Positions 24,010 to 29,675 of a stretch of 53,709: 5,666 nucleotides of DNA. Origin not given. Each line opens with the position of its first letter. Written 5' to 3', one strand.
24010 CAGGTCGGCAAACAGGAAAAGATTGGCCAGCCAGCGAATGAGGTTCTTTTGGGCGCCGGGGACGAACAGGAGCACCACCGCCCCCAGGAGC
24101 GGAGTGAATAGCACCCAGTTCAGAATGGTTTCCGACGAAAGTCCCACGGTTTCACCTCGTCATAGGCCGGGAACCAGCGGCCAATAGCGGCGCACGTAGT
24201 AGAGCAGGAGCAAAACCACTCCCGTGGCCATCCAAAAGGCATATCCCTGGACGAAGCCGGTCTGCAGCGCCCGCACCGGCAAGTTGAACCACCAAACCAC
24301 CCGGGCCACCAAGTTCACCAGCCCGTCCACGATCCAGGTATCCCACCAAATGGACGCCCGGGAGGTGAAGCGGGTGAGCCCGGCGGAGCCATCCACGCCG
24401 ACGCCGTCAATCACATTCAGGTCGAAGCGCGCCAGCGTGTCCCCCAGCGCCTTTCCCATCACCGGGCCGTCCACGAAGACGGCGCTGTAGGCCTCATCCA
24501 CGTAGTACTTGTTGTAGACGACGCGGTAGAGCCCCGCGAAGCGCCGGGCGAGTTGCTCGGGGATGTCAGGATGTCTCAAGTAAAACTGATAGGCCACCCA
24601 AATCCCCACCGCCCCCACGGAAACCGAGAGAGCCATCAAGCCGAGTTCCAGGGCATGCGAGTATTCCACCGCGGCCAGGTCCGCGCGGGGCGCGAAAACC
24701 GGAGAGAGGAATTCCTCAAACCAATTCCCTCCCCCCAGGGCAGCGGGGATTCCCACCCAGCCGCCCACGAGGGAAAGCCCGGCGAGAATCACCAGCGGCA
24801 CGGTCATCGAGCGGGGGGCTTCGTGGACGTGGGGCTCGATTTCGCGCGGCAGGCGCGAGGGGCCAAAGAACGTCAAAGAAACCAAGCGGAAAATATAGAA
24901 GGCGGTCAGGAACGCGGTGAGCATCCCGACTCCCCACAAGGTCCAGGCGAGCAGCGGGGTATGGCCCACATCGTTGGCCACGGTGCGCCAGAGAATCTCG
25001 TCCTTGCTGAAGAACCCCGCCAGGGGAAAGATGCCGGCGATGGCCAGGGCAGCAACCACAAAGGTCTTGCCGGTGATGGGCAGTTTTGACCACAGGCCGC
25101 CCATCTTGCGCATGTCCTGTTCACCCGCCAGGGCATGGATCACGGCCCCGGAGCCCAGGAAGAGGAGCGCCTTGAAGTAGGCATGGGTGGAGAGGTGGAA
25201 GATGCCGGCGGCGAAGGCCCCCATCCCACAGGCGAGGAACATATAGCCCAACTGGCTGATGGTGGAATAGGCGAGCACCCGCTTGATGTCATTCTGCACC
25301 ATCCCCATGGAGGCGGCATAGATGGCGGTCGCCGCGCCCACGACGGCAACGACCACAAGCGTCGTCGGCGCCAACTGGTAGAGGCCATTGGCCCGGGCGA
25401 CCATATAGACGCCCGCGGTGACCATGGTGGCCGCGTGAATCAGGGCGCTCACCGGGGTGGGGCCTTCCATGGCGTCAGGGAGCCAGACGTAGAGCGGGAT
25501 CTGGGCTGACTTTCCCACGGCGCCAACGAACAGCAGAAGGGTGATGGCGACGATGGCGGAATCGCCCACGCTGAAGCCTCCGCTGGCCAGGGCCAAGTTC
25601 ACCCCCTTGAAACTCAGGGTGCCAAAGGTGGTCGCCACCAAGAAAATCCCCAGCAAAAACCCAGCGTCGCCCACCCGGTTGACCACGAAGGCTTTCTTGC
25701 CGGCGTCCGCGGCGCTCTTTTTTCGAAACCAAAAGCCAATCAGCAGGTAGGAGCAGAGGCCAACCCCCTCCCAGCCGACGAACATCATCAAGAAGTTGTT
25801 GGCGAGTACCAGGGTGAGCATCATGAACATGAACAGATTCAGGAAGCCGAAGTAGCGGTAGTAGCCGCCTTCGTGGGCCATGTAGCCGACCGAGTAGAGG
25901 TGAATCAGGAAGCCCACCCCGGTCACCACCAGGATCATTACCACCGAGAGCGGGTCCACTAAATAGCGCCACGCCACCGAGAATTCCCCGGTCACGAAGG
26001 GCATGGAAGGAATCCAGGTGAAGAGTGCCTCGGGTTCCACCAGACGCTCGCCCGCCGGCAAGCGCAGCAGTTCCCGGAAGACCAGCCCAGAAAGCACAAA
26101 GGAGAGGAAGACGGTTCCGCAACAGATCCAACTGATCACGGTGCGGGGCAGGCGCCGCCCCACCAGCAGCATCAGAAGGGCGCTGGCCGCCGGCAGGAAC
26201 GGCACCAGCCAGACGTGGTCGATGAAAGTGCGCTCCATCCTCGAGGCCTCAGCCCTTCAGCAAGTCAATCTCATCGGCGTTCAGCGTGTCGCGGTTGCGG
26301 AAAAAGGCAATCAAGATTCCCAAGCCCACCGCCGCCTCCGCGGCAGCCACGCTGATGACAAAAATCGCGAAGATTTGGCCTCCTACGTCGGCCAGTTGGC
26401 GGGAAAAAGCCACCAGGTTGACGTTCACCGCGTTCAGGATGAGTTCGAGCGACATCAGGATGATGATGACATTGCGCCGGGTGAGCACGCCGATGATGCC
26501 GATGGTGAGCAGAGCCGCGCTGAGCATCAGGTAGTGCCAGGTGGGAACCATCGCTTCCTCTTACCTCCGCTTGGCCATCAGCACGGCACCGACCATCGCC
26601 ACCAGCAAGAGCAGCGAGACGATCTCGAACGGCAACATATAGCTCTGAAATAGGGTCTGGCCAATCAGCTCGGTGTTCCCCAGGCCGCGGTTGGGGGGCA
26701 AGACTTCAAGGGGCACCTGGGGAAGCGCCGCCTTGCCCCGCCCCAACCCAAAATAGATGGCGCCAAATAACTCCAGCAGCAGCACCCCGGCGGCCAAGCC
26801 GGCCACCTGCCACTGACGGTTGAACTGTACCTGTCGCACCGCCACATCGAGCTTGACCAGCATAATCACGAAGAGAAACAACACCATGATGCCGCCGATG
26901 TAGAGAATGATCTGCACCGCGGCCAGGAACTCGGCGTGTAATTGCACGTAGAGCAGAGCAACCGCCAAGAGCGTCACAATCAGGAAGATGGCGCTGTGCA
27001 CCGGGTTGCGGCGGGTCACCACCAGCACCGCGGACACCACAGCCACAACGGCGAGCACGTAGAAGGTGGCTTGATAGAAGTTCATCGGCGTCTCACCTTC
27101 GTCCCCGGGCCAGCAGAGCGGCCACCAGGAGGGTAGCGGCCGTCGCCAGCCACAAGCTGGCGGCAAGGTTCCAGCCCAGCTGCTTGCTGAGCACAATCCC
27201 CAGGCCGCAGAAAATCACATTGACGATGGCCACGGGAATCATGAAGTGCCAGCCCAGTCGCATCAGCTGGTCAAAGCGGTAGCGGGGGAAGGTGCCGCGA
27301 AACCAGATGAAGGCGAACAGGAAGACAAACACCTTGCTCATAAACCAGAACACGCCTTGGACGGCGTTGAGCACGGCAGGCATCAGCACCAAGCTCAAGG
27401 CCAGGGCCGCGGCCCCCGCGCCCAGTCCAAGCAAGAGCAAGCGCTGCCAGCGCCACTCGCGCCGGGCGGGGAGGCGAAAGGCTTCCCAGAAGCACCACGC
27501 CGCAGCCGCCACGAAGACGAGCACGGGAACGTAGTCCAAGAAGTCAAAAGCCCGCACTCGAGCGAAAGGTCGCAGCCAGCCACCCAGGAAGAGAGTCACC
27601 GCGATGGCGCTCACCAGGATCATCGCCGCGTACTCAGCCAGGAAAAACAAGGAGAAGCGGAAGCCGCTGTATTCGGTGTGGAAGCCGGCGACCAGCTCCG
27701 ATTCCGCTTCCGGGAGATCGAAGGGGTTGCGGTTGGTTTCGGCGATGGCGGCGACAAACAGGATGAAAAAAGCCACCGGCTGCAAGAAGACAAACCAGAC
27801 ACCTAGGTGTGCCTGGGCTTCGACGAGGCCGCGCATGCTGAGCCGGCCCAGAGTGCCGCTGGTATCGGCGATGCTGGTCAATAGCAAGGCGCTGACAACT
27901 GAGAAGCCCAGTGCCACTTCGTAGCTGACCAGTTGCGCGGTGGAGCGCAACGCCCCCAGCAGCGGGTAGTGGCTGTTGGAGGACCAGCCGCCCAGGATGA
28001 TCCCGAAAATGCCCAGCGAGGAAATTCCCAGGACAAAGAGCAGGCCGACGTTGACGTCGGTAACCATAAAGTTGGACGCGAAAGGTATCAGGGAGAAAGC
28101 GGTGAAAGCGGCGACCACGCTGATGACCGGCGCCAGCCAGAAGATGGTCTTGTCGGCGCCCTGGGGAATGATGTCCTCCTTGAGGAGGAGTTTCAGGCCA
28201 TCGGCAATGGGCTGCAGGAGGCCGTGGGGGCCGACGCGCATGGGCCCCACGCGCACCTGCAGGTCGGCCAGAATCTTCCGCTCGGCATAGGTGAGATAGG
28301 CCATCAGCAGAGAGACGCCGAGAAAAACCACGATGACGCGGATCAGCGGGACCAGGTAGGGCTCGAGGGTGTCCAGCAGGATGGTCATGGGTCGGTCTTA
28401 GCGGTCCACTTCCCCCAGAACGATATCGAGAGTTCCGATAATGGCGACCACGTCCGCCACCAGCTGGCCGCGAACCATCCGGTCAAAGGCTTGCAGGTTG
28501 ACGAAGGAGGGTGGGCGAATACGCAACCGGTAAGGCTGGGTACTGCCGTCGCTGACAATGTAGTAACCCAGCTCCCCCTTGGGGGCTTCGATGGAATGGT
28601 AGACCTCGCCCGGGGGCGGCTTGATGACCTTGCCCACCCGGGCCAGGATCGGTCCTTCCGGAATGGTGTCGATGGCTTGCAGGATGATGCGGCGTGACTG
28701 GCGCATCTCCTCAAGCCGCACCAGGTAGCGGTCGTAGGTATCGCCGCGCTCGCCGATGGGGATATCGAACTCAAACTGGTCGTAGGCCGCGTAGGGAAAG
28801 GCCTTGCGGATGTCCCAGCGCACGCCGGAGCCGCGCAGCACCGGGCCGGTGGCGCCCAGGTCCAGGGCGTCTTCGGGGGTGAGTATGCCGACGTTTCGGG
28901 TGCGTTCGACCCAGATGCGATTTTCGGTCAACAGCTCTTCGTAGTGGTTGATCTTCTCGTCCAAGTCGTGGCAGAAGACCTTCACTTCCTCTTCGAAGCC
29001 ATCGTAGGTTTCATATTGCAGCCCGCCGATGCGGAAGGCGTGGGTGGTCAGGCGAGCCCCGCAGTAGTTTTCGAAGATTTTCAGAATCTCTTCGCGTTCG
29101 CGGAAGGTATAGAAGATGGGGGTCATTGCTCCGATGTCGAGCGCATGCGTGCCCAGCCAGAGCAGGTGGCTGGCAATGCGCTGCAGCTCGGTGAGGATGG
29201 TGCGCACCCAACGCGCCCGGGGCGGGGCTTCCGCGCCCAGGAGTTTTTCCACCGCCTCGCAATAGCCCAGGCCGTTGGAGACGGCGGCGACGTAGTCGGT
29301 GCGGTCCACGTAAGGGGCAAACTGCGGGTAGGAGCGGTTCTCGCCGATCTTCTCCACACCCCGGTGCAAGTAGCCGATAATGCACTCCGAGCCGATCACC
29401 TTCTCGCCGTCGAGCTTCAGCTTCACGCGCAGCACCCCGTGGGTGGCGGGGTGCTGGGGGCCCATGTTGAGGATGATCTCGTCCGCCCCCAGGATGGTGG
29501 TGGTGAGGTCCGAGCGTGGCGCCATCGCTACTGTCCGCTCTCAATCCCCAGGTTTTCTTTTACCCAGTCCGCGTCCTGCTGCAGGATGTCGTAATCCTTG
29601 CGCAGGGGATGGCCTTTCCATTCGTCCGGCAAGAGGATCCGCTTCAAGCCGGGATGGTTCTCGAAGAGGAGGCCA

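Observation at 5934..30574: Two paralogous NDH-1 (nuo) operons, and both precisely lack nuoB and nuoI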

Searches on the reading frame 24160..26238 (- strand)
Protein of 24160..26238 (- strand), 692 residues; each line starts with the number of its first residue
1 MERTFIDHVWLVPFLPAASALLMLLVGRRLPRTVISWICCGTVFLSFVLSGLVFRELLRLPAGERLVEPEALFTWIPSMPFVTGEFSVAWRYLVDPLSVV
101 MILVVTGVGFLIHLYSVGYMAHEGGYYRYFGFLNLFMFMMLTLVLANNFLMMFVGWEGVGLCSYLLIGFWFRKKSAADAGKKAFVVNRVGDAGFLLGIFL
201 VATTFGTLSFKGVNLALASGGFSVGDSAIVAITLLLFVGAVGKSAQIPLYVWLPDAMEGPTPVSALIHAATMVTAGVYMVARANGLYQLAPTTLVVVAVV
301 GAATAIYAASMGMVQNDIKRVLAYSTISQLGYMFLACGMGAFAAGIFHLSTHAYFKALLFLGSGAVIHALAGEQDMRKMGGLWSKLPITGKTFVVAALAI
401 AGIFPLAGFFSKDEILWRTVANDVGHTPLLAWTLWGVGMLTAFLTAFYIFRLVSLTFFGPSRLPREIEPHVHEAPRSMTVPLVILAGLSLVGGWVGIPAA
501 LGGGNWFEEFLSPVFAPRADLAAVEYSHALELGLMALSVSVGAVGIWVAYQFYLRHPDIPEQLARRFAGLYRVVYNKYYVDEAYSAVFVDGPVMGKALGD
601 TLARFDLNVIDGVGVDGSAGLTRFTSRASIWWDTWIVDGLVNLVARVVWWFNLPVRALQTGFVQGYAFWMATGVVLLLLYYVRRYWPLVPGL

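Call 4: search_protein_families(library=pfam, proteins=[window:24160-26238:-])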
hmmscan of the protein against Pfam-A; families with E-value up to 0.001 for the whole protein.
window:24160-26238:- (692 aa): 3 families
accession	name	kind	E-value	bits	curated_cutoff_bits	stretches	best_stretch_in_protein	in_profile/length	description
PF00361.26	Proton_antipo_M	-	5.2e-81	272.5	21.5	1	146-424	1-280/294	NADH:quinone oxidoreductase/Mrp antiporter, TM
PF00662.26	Proton_antipo_N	-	3.5e-20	72.1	24.5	1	83-130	4-51/51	NADH-Ubiquinone oxidoreductase (complex I), chain 5 N-terminus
PF01010.25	Proton_antipo_C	-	1.4e-06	28.6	26.8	1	472-555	94-179/243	NADH-dehyrogenase subunit F, TMs, (complex I) C-terminus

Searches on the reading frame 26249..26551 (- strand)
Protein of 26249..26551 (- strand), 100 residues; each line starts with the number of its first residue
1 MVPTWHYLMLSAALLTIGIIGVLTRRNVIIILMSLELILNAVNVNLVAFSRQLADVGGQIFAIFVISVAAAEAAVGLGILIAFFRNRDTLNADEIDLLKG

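Call 4: search_protein_families(library=pfam, proteins=[window:26249-26551:-])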
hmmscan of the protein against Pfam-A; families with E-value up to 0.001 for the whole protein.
window:26249-26551:- (100 aa): 1 family
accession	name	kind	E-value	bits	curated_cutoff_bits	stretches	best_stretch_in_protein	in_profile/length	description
PF00420.29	Oxidored_q2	-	5.7e-30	103.4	26.1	1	6-100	1-95/95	NADH-ubiquinone/plastoquinone oxidoreductase chain 4L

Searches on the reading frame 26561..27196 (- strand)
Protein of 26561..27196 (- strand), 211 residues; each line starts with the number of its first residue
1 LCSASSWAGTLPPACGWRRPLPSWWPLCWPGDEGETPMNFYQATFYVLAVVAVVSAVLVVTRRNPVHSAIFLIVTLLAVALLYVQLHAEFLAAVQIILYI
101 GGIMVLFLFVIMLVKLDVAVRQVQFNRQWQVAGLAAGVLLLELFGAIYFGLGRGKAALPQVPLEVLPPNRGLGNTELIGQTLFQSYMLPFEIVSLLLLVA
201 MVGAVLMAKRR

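Call 4: search_protein_families(library=pfam, proteins=[window:26561-27196:-])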
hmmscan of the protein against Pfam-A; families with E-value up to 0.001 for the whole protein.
window:26561-27196:- (211 aa): 1 family
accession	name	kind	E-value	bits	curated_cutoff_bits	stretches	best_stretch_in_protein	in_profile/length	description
PF00499.25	Oxidored_q3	-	5.3e-41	140.2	33.2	1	55-206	1-145/146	NADH-ubiquinone/plastoquinone oxidoreductase chain 6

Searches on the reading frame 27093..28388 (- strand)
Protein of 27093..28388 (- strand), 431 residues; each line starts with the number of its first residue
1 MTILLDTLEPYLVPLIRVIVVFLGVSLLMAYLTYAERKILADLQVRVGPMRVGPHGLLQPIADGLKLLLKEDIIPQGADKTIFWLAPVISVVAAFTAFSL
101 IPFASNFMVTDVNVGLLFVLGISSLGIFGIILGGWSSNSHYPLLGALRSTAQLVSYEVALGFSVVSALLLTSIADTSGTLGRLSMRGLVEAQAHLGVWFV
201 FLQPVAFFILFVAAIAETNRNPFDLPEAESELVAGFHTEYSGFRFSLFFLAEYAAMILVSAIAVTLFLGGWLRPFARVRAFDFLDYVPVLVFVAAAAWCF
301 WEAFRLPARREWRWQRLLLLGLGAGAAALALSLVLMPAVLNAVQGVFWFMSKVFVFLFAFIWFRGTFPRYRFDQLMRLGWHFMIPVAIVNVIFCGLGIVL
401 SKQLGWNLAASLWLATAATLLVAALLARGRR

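Call 4: search_protein_families(library=pfam, proteins=[window:27093-28388:-])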
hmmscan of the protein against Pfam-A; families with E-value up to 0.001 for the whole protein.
window:27093-28388:- (431 aa): 1 family
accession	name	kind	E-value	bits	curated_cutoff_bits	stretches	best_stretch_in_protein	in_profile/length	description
PF00146.26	NADHdh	-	2e-116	388.9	27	1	17-393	2-296/298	NADH dehydrogenase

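Call 67: search_protein_families(library=ncbifam, proteins=[window:27093-28388:-], max_evalue=1e-10)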
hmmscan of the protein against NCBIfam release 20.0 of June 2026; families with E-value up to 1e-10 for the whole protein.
window:27093-28388:- (431 aa): 7 families
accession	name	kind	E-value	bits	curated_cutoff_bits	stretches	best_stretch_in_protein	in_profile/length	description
NF004743.0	PRK06076.1-4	equivalog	2.3e-113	379.3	494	2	9-296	11-297/433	NADH-quinone oxidoreductase subunit NuoH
NF004745.0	PRK06076.1-6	equivalog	2.9e-110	368.7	450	2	7-321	8-314/341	NADH-quinone oxidoreductase subunit NuoH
NF004741.0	PRK06076.1-2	equivalog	7.1e-103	344.3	305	2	15-324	23-325/337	NADH-quinone oxidoreductase subunit NuoH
NF004742.0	PRK06076.1-3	equivalog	2e-102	343.1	531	2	6-299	16-311/356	NADH-quinone oxidoreductase subunit NuoH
NF004740.0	PRK06076.1-1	equivalog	6.1e-92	308.6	399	1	10-284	10-273/325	NADH-quinone oxidoreductase subunit NuoH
NF004744.0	PRK06076.1-5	equivalog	2.3e-82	277.1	542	1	17-274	33-283/372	NADH-quinone oxidoreductase subunit NuoH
NF040610.1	F420_dehyd_FpoH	exception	3.2e-77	260.2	475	1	15-296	10-291/339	F420H2 dehydrogenase subunit FpoH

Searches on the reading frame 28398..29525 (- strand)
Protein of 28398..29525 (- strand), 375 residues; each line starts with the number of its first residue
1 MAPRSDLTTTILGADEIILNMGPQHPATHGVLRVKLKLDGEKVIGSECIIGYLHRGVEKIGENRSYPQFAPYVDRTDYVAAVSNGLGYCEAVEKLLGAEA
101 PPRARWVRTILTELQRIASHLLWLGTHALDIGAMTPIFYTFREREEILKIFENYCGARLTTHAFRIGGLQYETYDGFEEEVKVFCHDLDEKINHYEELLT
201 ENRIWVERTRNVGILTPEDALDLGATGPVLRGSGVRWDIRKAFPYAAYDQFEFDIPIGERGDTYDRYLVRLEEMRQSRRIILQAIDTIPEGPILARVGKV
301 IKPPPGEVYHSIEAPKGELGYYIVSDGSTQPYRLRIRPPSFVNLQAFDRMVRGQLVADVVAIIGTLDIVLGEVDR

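Call 4: search_protein_families(library=pfam, proteins=[window:28398-29525:-])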
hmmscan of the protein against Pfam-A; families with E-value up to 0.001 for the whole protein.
window:28398-29525:- (375 aa): 2 families
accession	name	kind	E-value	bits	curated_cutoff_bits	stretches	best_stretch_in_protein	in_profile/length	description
PF00346.24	Complex1_49kDa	-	3.6e-104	348.1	24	2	130-300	1-171/271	Respiratory-chain NADH dehydrogenase, 49 Kd subunit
PF00374.24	NiFeSe_Hases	-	0.00061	19.3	25.8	0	55-130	1-77/508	Nickel-dependent hydrogenase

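Call 17: find_related_loci(query=window:28398-29525:-, collection=genome_contigs, flank=10000)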
Query window:28398-29525:- (375 aa) in genome_contigs; peptide patterns used: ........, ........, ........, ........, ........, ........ (x = any residue, [..] = any of these).
599 stretches matched a pattern (row limit reached: there are more); 586 encode a relative of the query (tblastn E <= 1e-3); the best 80 are kept; 80 distinct loci.
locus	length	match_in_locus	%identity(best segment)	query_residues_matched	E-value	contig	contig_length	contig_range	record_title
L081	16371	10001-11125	91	1-375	0e+0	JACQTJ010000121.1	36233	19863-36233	MAG: Acidobacteria bacterium isolate NC_groundwater_1408_Ag_S-0.65um_66_43 S_p65_S5_coassembly_k141_4956886, whole genom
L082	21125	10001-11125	86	1-375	0e+0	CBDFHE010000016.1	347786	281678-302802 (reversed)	MAG: Candidatus Acidiferrales bacterium isolate 9b07de3c-f935-4338-af52-4fc3591157dc genome assembly, contig: contig_16,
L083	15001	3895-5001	85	7-375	0e+0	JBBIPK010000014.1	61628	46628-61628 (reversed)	MAG: Acidobacteriota bacterium isolate QH2F170213_bin_300 NODE_654_length_61628_cov_7.482094, whole genome shotgun seque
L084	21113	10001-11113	84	5-375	0e+0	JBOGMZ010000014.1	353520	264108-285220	MAG: Candidatus Acidiferrales bacterium isolate TC-B2_metabat2.bin.29 k127_182565, whole genome shotgun sequence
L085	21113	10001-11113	83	5-375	0e+0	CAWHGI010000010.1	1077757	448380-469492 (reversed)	MAG: uncultured Acidobacteriota bacterium isolate MFD00731.bin.3.121 genome assembly, contig: contig_6753, whole genome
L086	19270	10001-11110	83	6-375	0e+0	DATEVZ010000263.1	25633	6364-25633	MAG TPA_asm: Candidatus Acidiferrales bacterium isolate SMAG_U8380 k141_154843, whole genome shotgun sequence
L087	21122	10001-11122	83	2-375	0e+0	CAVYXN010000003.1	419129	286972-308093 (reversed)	MAG: uncultured Acidobacteriota bacterium isolate MFD05705.bin.1.184 genome assembly, contig: contig_26941, whole genome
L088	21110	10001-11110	83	6-375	0e+0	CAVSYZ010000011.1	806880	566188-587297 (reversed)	MAG: uncultured Acidobacteriota bacterium isolate MFD04463.bin.1.91 genome assembly, contig: contig_84963, whole genome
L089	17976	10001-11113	82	5-375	0e+0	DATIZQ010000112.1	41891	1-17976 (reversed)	MAG TPA_asm: Candidatus Acidoferrum sp. isolate SMAG_U15305 k141_5063327, whole genome shotgun sequence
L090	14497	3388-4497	83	6-375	0e+0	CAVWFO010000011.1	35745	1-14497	MAG: uncultured Acidobacteriota bacterium isolate MFD00964.bin.1.243 genome assembly, contig: contig_137206, whole genom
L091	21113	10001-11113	83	5-375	0e+0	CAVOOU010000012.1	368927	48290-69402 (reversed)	MAG: uncultured Acidobacteriota bacterium isolate MFD00125.bin.2.36 genome assembly, contig: contig_3121, whole genome s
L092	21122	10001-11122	82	2-375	0e+0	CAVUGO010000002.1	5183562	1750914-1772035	MAG: uncultured Acidobacteriota bacterium isolate MFD02248.bin.1.141 genome assembly, contig: contig_3779, whole genome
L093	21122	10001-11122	82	2-375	0e+0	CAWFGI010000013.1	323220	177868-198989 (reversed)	MAG: uncultured Acidobacteriota bacterium isolate MFD00731.bin.3.104 genome assembly, contig: contig_54867, whole genome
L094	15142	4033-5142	83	6-375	0e+0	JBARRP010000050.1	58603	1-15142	MAG: Candidatus Acidiferrales bacterium isolate MFD13499_ilm_asm_bin38 k127_68589, whole genome shotgun sequence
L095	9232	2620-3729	83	6-375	0e+0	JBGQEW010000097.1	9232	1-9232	MAG: Terriglobia bacterium isolate OBJ2_061818_090_68 k141_2261998_length_9232_cov_71.6498, whole genome shotgun sequenc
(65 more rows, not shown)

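Call 27: search_solved_structures(query=window:28398-29525:-, max_evalue=1e-20)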
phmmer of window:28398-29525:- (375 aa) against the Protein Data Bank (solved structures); distinct sequences matched with E-value up to 1e-20: 54.
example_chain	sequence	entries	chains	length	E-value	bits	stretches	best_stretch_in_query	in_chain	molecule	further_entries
7q5y_B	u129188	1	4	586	3.8e-122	411.1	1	15-314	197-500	NADH-quinone oxidoreductase subunit C/D 2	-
6g2j_D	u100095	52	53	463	1.1e-117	396.4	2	16-314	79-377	NADH dehydrogenase [ubiquinone] iron-sulfur protein 2, mitochondrial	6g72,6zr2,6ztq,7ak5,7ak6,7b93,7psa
7dgq_B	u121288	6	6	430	1.1e-117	396.4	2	16-314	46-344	NADH dehydrogenase [ubiquinone] iron-sulfur protein 2, mitochondrial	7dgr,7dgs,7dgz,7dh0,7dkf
7v2c_Q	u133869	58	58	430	1.1e-117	396.4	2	16-314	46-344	NADH dehydrogenase [ubiquinone] iron-sulfur protein 2, mitochondrial | Complex I-49kD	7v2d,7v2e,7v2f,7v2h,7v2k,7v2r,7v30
7vb7_Q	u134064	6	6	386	1.3e-117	396.2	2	17-314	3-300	NADH dehydrogenase [ubiquinone] iron-sulfur protein 2, mitochondrial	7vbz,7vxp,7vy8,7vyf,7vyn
5lnk_4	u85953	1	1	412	1.3e-117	396.2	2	16-314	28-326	Mitochondrial complex I, 49 kDa subunit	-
6q9b_S2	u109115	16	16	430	1.6e-117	395.9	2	16-314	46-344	NADH:ubiquinone oxidoreductase core subunit S2,NADH:ubiquinone oxidoreductase core subunit | NDUFS2 | NDUFB11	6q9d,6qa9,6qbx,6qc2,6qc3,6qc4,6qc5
5gpn_Z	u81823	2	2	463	1.6e-117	395.9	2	16-314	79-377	NADH dehydrogenase [ubiquinone] iron-sulfur protein 2 | NADH dehydrogenase [ubiquinone] iron-sulfur protein 2, mitochondrial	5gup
7vbn_Q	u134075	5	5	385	1.6e-117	395.9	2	17-314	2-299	NADH dehydrogenase [ubiquinone] iron-sulfur protein 2, mitochondrial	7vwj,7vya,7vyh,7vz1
8ud1_1D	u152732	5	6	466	1.6e-117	395.9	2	16-314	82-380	NADH dehydrogenase [ubiquinone] iron-sulfur protein 2, mitochondrial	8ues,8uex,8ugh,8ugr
9buh_C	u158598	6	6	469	1.7e-117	395.8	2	16-314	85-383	NADH dehydrogenase [ubiquinone] iron-sulfur protein 2, mitochondrial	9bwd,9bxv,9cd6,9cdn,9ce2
7vxu_Q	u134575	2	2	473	1.7e-117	395.8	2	16-314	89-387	NADH dehydrogenase [ubiquinone] iron-sulfur protein 2, mitochondrial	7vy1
8uep_1D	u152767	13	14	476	1.8e-117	395.7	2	16-314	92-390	NADH dehydrogenase [ubiquinone] iron-sulfur protein 2, mitochondrial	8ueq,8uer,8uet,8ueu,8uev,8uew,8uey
5lc5_D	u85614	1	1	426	2.1e-117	395.5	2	16-314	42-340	NADH dehydrogenase [ubiquinone] iron-sulfur protein 2, mitochondrial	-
6zk9_4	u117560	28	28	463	2.1e-117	395.5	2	16-314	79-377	Mitochondrial complex I, 49 kDa subunit | Mitochondrial complex I, ND4L subunit | Complex I-49kD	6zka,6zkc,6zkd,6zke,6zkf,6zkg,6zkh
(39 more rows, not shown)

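Call 67: search_protein_families(library=ncbifam, proteins=[window:28398-29525:-], max_evalue=1e-10)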
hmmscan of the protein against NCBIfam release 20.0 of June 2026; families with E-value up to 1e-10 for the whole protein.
window:28398-29525:- (375 aa): 7 families
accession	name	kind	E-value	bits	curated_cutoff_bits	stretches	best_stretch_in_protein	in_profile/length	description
NF008974.0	PRK12322.1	equivalog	6.3e-152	505.8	522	1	14-375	4-366/366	NADH-quinone oxidoreductase subunit D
TIGR01962.1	NuoD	equivalog_domain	1.2e-150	501.8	459.35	2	16-303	2-289/386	NADH dehydrogenase (quinone) subunit D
NF004739.1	PRK06075.1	equivalog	2.6e-149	497.2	360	2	18-302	2-286/384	NADH-quinone oxidoreductase subunit D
NF009808.0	PRK13292.1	equivalog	2.8e-133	445.5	1156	2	12-294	403-685/791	NADH-quinone oxidoreductase subunit B/C/D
NF008728.0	PRK11742.1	equivalog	5.7e-117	391.5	840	2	14-297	212-495/598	NADH-quinone oxidoreductase subunit C/D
NF005649.0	PRK07415.1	equivalog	9.8e-115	383.7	583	2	14-293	8-288/394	NAD(P)H-quinone oxidoreductase subunit H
NF040602.1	F420_dehyd_FpoD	exception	5.9e-112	374.4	600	1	12-375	3-372/372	F420H2 dehydrogenase subunit FpoD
